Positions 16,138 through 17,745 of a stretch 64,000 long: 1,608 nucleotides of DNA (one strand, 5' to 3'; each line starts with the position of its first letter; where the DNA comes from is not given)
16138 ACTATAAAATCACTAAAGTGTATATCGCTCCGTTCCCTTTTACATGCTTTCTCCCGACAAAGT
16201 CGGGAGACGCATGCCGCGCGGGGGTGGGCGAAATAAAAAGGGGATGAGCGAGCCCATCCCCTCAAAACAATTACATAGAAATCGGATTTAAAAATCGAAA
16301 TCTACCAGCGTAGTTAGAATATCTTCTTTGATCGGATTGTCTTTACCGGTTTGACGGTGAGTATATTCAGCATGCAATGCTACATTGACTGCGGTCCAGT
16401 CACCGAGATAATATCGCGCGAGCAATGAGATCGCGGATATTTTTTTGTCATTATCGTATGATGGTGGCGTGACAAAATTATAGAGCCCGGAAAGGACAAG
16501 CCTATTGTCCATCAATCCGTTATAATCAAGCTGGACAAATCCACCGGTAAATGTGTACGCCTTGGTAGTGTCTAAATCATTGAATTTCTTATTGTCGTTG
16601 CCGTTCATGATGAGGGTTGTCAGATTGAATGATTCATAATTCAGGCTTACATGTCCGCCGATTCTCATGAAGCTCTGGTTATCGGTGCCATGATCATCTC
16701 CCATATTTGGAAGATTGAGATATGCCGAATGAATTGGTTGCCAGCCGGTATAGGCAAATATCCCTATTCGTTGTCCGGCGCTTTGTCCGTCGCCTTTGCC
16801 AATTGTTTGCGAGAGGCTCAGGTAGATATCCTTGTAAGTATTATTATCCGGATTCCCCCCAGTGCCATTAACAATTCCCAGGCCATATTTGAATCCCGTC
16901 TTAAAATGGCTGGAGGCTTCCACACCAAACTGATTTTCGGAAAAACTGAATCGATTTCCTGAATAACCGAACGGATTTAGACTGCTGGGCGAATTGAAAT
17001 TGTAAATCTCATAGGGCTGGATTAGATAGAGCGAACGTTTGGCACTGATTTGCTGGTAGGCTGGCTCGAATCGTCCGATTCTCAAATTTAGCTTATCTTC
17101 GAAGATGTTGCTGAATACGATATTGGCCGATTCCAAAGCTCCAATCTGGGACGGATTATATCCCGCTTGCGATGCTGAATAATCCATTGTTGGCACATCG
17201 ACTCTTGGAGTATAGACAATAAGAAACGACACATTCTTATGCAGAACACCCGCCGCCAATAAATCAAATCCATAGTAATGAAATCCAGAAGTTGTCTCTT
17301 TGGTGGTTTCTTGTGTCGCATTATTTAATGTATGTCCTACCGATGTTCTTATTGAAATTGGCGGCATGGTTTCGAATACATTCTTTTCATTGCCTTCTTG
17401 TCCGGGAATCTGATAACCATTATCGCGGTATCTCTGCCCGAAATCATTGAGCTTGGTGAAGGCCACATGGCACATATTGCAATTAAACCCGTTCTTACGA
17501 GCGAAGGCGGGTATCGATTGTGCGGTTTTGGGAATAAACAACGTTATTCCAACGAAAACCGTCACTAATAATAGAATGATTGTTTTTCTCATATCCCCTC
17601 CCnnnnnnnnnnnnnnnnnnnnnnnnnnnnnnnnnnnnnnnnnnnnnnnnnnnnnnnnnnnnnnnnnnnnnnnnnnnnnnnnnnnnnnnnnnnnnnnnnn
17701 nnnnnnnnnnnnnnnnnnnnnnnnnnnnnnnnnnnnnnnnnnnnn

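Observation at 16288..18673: Cytochrome c peroxidase operon ends in an outer-membrane beta-barrel carrying a single N-terminal CxxCH haem motif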

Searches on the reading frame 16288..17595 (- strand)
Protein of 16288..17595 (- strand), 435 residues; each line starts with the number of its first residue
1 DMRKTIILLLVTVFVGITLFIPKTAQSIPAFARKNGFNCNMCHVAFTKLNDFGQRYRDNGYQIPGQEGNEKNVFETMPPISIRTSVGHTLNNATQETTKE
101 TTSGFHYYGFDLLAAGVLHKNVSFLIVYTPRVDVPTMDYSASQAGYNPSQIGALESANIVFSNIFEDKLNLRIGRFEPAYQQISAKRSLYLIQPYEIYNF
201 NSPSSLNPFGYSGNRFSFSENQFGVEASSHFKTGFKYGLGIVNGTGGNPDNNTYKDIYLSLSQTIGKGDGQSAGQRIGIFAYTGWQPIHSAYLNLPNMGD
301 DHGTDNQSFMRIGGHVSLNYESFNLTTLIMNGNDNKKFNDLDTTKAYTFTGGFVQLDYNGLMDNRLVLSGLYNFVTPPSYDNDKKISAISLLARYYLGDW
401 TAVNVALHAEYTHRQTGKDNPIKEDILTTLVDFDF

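Call 4: search_protein_families(library=ncbifam, proteins=[window:16288-17595:-], max_evalue=0.01)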
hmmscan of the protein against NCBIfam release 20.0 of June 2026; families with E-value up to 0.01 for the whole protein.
window:16288-17595:- (435 aa): 0 families

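Call 6: search_protein_families(library=pfam, proteins=[window:16288-17592:-], max_evalue=0.01)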
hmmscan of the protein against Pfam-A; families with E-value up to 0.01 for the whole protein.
window:16288-17592:- (434 aa): 0 families

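Call 7: find_homologous_proteins(query=window:16288-17592:-)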
Query window:16288-17592:- (434 aa): 585 proteins with E <= 0.001 among 7893 candidates; the best 120 are listed.
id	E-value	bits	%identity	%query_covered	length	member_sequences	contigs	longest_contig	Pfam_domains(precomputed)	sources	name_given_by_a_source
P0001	1.6e-294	994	100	100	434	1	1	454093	-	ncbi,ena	-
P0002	1.2e-178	612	65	95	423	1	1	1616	-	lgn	-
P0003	4.8e-172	591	61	100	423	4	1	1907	-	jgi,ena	-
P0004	1.9e-170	585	60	100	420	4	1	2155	-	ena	-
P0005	4.7e-170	584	60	100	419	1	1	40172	-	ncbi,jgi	-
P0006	6.3e-170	584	60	100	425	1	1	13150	-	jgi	jgi:hypothetical protein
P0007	7.4e-169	580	61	96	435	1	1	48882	-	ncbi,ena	-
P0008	3.2e-168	578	59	100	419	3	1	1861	-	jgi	-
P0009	2.0e-167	575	60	100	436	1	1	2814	-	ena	-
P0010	1.1e-166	573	59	98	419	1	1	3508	-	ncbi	-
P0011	1.9e-166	572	59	100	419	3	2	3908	-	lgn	-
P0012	2.7e-166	572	59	100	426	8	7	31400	-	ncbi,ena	-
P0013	4.7e-165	568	59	100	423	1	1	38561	-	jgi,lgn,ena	-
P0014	5.4e-165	567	59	100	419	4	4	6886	-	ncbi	ncbi:MAG: hypothetical protein ACP5JP_10015 [bacterium]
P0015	7.8e-165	567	59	96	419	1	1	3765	-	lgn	-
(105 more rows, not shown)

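Call 10: search_solved_structures(query=window:16288-17592:-, max_evalue=10)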
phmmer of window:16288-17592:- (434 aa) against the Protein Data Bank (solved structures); distinct sequences matched with E-value up to 10: 1.
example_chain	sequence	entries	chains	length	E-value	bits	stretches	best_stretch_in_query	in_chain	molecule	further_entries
3nda_A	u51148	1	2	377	0.062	15.3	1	66-119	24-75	Serpin-2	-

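Call 15: find_related_loci(query=A1, collection=genome_contigs, flank=6000)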
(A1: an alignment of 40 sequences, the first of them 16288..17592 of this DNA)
Query A1 (434 aa) in genome_contigs; peptide patterns used: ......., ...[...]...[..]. (x = any residue, [..] = any of these).
128 stretches matched a pattern; 96 encode a relative of the query (tblastn E <= 1e-3); the best 80 are kept; 80 distinct loci.
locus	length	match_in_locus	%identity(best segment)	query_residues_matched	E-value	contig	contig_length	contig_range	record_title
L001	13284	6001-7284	60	1-434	1e-172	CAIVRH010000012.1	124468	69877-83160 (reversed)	uncultured candidate division Zixibacteria bacterium isolate AM-sed-core3-D1_bin-832 genome assembly, contig: bin-832:12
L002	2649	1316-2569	59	3-434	0e+0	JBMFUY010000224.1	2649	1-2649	MAG: bacterium isolate KM4348-15 NODE_224_length_2649_cov_16.719285, whole genome shotgun sequence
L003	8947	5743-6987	59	6-434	5e-172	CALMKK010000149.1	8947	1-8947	MAG TPA_asm: uncultured candidate division Zixibacteria bacterium isolate SRR6284162_bin.34_CONCOCT_v1.1_MAG genome asse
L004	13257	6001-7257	60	1-434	2e-170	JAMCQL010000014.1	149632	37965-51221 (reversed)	MAG: Bacteroidetes bacterium isolate FK_Sedi_A_Bin.46 NODE_97_length_149632_cov_271.692, whole genome shotgun sequence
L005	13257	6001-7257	58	1-434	9e-170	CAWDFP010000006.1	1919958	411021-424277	MAG: uncultured candidate division Zixibacteria bacterium isolate MFD05942.bin.2.45 genome assembly, contig: contig_2185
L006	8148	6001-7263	59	1-434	3e-169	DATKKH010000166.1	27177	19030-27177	MAG TPA_asm: Terriglobales bacterium isolate SMAG_U14652 k141_1129679, whole genome shotgun sequence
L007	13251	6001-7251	59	9-434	8e-169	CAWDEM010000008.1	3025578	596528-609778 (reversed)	MAG: Ignavibacteriota bacterium isolate MFD05942.bin.1.74 genome assembly, contig: contig_851, whole genome shotgun sequ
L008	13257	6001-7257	57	1-434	8e-169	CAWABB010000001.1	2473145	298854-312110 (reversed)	MAG: uncultured Ignavibacteria bacterium isolate MFD05942.bin.1.109 genome assembly, contig: contig_10081, whole genome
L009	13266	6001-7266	58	1-434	4e-167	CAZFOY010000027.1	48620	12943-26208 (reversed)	MAG TPA_asm: uncultured Ignavibacteriales bacterium isolate binchicken_co224_254 genome assembly, contig: NODE_497_lengt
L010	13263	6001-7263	58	3-434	3e-166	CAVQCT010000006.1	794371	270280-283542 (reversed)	MAG: uncultured candidate division Zixibacteria bacterium isolate MFD02416.bin.1.319 genome assembly, contig: contig_708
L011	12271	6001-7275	57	1-434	1e-164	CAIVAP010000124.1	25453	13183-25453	uncultured bacterium isolate AlinenSediments_bin-0053 genome assembly, contig: bin-0053:124/302, whole genome shotgun se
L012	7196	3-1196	60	25-434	5e-164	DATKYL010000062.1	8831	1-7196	MAG TPA_asm: Acidobacteriota bacterium isolate SMAG_U14218 k141_1691317, whole genome shotgun sequence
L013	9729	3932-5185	56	1-434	9e-164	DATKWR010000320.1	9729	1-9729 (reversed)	MAG TPA_asm: Sedimentisphaerales bacterium isolate SMAG_U14168 k141_411369, whole genome shotgun sequence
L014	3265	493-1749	56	1-434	2e-171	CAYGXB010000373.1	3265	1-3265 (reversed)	MAG TPA_asm: uncultured Bacteriovoracaceae bacterium isolate ERP119294_co1_5 genome assembly, contig: NODE_55110_length_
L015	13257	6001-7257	56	1-434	3e-162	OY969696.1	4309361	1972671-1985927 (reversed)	MAG: Candidatus Aminicenantes bacterium isolate MFD04408.bin.1.14 genome assembly, chromosome: 1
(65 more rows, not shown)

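Call 22: predict_structure(alignment_id=A1)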
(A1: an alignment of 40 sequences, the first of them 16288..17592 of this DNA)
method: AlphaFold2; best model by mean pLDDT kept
length: 434 residues; sequences in the alignment: 40
mean_pLDDT: 77.8   pTM: 0.78
mean pLDDT of the five models: 77.8, 75.0, 72.0, 69.7, 64.4
residues with pLDDT >= 90: 148; 70-90: 166; 50-70: 61; < 50: 59
segments of 3 or more residues with pLDDT < 50: 20-50, 131-149, 205-207, 291-295
pLDDT, mean of each block of 10 residues (from residue 1): 78 70 37 41 43 69 73 80 89 92 84 83 79 43 43 80 86 89 74 85 57 76 90 92 65 87 77 86 80 48 82 91 92 92 95 88 82 96 96 76 84 95 95 80
secondary structure, 60 per line:
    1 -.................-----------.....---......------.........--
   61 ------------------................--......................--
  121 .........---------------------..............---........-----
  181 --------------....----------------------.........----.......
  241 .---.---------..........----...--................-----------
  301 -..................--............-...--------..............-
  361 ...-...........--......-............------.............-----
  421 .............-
elements in order: H2-18 H30-34 H38-43 H50-58 E79-94 E97-118 E121-129 E151-164 E168-175 H195-198 E221-229 E234-241 E255-264 E274-289 E302-319 E322-333 E346-359 E365-375 H378-383 E385-396 E403-415 E421-433

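Call 31: fold_search(model_id=the predicted structure, library=pdb)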
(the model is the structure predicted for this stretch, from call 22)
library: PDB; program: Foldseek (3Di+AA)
matches with E <= 10: 874; with E <= 0.001: 210
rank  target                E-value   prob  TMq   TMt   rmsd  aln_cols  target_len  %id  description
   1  3wi5                  6.0e-13  1.00  0.52  0.70   7.4       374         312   11  Crystal structure of the Loop 7 mutant PorB from Neisseria meningitidis serogroup B (released 2014-01-01)
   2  8jto                  1.8e-12  1.00  0.50  0.61   6.7       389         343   11  Outer membrane porin of Burkholderia pseudomallei (BpsOmp38) in complex with ceftazidime (released 2024-06-26)
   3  7de8                  8.5e-12  1.00  0.51  0.64   7.8       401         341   10  Crystal Structure of outer membrane protein PorB with G103K mutations from Neisseria meningitidis W135 (released 2021-03-31)
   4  3a2s_X                9.0e-12  1.00  0.53  0.66   8.2       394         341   10  Crystal Structure of outer membrane protein PorB from Neisseria meningitidis in complex with sucrose (released 2010-04-07)
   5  4aui_A                9.5e-12  1.00  0.49  0.66   7.5       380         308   12  STRUCTURE AND FUNCTION OF THE PORB PORIN FROM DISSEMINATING N. GONORRHOEAE (released 2012-10-10)
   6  3wi4                  3.2e-11  1.00  0.50  0.68   8.0       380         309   11  Crystal structure of wild-type PorB from Neisseria meningitidis serogroup B (released 2014-01-01)
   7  2o4v_A                1.3e-10  1.00  0.52  0.55   9.8       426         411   11  An arginine ladder in OprP mediates phosphate specific transfer across the outer membrane (released 2006-12-26)
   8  5nxn_A                9.3e-10  1.00  0.50  0.62   7.3       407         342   11  Structure of a L5-deletion mutant of Providencia stuartii Omp-Pst1 (released 2018-02-21)
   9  2fgq                  1.2e-09  1.00  0.53  0.67   5.8       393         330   10  High resolution X-ray structure of Omp32 in complex with malate (released 2006-01-31)
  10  4rjw                  1.2e-09  1.00  0.52  0.53   9.9       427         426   12  Crystal structure of Pseudomonas aeruginosa OprO (released 2015-10-21)
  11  4rjx                  1.9e-09  1.00  0.52  0.53  10.0       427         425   12  Crystal structure of the OprO mutant protein F62Y/D114Y (released 2015-10-21)
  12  5ldv                  2.5e-09  1.00  0.35  0.37  13.4       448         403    8  Crystal Structures of MOMP from Campylobacter jejuni (released 2016-10-26)
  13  1e54_A                2.8e-09  1.00  0.51  0.65   6.3       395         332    9  Anion-selective porin from Comamonas acidovorans (released 2001-07-12)
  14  4d64_A                2.8e-09  1.00  0.51  0.62   7.9       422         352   11  Structure of porin Omp-Pst1 from P. stuartii; the crystallographic symmetry generates a dimer of trimers. (released 2016-03-09)
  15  5ldt_A                3.0e-09  1.00  0.38  0.40  13.2       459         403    9  Crystal Structures of MOMP from Campylobacter jejuni (released 2016-10-26)
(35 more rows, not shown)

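Call 36: search_protein_representatives(alignment_id=A1)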
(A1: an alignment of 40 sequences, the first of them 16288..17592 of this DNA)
Query: 40 sequences, 419 profile positions. Proteins with E-value up to 0.001 (for the whole library): 3111; up to 1e-10: 853; up to 1e-30: 72. The best 150 are listed.
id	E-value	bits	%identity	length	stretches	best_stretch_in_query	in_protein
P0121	6.4e-187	637.6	-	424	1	1-419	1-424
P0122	1.1e-142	491.8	-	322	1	101-419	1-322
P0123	1.8e-95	336.4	-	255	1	1-190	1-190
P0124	3.3e-81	289.3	-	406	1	1-419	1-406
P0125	1.3e-80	287.5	-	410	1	9-419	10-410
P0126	2.9e-74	266.5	-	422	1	4-419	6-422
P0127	4.9e-72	259.1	-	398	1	6-403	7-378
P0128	7.0e-70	252.0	-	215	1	111-287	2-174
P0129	3.9e-68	246.3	-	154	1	143-274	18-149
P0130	2.6e-65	237.0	-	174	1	245-419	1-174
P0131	1.1e-64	235.0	-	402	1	4-419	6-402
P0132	2.4e-60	220.7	-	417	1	6-402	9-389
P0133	4.0e-58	213.3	-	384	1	23-416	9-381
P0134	8.3e-56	205.7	-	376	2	14-140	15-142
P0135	4.2e-55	203.4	-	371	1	92-366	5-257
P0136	2.6e-54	200.8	-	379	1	9-417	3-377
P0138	3.6e-54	200.3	-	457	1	5-419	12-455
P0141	1.1e-51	192.1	-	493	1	9-419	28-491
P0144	2.8e-50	187.5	-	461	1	7-402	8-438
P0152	4.1e-45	170.4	-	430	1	1-419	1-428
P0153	6.6e-45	169.8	-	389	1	2-344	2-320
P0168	1.7e-36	142.0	-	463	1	6-392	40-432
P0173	1.8e-35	138.7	-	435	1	9-386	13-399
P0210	1.3e-28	116.1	-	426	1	4-351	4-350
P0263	6.9e-24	100.5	-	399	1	11-294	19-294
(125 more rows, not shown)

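Call 38: list_cluster_members(proteins=[P0121, P0124, P0126, P0138, P0153, P0168, P0173, P0210, P0263, P0152])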
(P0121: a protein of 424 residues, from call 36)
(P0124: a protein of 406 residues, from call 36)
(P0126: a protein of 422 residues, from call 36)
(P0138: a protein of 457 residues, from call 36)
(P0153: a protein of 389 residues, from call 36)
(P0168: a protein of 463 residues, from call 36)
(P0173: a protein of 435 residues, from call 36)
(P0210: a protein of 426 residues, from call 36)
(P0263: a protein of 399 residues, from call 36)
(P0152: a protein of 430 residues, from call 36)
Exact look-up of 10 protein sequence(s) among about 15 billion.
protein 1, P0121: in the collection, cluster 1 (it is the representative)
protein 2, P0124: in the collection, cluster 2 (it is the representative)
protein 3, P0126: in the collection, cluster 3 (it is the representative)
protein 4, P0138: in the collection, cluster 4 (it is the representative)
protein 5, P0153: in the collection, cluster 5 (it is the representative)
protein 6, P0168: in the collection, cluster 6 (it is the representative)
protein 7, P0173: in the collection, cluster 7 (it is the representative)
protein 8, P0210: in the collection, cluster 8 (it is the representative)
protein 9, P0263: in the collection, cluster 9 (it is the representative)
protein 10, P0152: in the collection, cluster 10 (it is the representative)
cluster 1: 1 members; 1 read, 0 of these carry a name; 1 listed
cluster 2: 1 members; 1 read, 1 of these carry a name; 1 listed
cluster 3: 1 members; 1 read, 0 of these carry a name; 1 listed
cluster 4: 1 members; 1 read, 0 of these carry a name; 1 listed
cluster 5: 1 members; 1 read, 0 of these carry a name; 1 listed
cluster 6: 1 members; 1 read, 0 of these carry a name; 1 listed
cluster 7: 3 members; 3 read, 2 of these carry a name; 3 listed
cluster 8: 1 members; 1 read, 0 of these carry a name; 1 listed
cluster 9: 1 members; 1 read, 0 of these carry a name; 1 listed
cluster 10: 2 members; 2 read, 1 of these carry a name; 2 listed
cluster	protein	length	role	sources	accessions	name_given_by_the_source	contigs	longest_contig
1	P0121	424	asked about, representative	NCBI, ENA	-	-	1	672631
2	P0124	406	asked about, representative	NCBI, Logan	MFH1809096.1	MAG: hypothetical protein ABIJ09_10150 [Pseudomonadota bacterium]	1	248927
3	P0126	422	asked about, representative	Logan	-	-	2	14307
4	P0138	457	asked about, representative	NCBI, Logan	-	-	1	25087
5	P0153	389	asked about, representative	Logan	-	-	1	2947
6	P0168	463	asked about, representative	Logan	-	-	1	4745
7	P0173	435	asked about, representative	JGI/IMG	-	hypothetical protein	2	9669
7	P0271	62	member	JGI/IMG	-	hypothetical protein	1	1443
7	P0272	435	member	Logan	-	-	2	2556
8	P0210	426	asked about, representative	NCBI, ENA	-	-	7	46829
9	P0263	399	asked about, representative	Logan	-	-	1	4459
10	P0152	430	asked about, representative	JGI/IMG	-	hypothetical protein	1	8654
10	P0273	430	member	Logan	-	-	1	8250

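Call 49: find_encoding_contigs(protein=P0001, flank=3000, max_places=3)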
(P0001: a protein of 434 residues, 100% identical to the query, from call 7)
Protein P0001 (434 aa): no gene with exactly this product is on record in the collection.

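Call 63: find_encoding_contigs(protein=P0124, flank=5000, max_places=2)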
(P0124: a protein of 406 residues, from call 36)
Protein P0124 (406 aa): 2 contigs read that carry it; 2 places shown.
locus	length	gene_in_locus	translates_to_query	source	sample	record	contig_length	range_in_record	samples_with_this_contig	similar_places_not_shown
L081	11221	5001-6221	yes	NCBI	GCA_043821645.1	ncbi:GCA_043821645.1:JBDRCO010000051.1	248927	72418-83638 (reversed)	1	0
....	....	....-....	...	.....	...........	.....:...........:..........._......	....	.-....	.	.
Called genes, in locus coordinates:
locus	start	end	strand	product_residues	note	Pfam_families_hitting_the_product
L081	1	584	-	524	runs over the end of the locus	PF07884:VKOR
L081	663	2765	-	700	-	-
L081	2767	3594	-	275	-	PF09985:Glucodextran_C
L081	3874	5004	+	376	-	PF03150:CCP_MauG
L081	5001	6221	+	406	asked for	-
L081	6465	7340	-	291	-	-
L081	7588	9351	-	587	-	PF28492:Beta_helix_4 (faint)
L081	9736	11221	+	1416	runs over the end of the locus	PF13205:Big_5 (faint)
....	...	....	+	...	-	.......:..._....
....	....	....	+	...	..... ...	-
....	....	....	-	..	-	?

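Call 65: find_encoding_contigs(protein=P0126, flank=4000, max_places=1)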
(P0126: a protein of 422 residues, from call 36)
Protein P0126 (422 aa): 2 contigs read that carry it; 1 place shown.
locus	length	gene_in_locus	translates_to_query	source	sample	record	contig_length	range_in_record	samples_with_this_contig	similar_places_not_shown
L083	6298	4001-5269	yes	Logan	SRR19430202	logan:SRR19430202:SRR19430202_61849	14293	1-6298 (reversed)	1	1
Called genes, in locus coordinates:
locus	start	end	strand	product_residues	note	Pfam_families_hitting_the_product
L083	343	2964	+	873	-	PF00690:Cation_ATPase_N, PF00122:E1-E2_ATPase, PF00702:Hydrolase, PF13246:Cation_ATPase (weak), PF12710:HAD (faint), PF08282:Hydrolase_3 (faint), PF00689:Cation_ATPase_C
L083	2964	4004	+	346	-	PF03150:CCP_MauG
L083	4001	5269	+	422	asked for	-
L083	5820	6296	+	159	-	?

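Call 66: find_encoding_contigs(protein=P0138, flank=4000, max_places=1)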
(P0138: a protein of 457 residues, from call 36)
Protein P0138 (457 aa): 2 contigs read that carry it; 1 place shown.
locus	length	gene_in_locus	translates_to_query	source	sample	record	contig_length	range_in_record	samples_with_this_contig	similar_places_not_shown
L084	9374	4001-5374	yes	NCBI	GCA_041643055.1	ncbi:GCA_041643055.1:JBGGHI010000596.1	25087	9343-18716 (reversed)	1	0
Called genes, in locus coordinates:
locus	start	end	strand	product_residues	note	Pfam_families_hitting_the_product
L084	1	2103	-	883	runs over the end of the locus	PF02739:5_3_exonuc_N, PF01367:5_3_exonuc, PF22619:DNA_polI_exo1, PF00476:DNA_pol_A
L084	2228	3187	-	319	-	-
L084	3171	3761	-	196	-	PF13580:SIS_2, PF01380:SIS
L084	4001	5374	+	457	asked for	-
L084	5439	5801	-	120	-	PF13560:HTH_31 (weak), PF01381:HTH_3, PF12844:HTH_19 (weak)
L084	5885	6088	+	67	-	PF01381:HTH_3 (weak)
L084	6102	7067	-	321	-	PF01479:S4, PF00849:PseudoU_synth_2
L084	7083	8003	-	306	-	PF09613:HrpB1_HrpK (faint), PF12569:NatA_aux_su (faint), PF12895:ANAPC3 (faint), PF13432:TPR_16 (faint), PF25058:ARM_TT21 (faint), PF14559:TPR_19 (weak), PF23914:TPR_CcmH_CycH (weak), PF14559:TPR_19, +15 more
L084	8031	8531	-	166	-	PF01252:Peptidase_A8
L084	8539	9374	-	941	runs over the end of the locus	PF00133:tRNA-synt_1, PF01406:tRNA-synt_1e (faint), PF09334:tRNA-synt_1g, PF01921:tRNA-synt_1f (weak), PF08264:Anticodon_1, PF06827:zf-FPG_IleRS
